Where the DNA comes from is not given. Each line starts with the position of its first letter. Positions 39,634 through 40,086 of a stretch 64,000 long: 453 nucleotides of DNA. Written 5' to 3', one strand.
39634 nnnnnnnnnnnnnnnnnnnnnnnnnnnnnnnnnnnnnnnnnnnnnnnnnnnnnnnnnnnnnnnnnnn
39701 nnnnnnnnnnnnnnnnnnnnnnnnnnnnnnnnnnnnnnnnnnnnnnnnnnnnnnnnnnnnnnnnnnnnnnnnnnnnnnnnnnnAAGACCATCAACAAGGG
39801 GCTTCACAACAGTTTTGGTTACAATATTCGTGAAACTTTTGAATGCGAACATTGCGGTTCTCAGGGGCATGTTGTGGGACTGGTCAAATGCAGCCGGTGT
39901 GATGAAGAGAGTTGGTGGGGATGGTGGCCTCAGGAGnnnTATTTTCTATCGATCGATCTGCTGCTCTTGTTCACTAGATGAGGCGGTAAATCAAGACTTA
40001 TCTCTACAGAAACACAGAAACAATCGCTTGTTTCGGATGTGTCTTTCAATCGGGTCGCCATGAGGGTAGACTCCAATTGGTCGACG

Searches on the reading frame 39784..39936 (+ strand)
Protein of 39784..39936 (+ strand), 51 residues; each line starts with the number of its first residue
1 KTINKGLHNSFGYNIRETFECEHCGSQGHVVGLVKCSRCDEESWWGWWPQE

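Call 63: find_related_loci(query=A3, collection=metagenome_contigs, flank=10000)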
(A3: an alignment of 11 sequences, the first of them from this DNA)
Query A3 (51 aa) in metagenome_contigs; peptide patterns used: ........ (x = any residue, [..] = any of these).
167 stretches matched a pattern; 99 encode a relative of the query (tblastn E <= 1e-3); the best 80 are kept; 80 distinct loci.
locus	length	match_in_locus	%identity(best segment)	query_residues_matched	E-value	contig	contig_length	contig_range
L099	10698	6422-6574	65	1-51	1e-24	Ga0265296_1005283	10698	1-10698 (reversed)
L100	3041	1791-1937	63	1-49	2e-22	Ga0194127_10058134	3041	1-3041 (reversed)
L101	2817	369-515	63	1-49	4e-22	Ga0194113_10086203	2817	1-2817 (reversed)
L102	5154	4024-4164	62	5-51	4e-21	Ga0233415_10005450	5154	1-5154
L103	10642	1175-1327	57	1-51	4e-21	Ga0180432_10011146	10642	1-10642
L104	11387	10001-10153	45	1-51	2e-20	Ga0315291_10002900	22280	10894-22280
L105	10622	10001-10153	45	1-51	3e-20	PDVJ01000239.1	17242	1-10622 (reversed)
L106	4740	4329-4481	45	1-51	3e-20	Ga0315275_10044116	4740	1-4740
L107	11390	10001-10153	47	1-51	4e-20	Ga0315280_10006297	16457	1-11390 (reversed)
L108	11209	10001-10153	45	1-51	6e-20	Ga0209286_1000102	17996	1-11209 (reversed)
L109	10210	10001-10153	45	1-51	6e-20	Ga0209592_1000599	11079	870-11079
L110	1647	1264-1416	47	1-51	8e-20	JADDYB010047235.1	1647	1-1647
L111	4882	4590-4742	45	1-51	9e-20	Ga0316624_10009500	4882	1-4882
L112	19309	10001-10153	45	1-51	2e-19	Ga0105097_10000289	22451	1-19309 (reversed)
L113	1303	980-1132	47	1-51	4e-19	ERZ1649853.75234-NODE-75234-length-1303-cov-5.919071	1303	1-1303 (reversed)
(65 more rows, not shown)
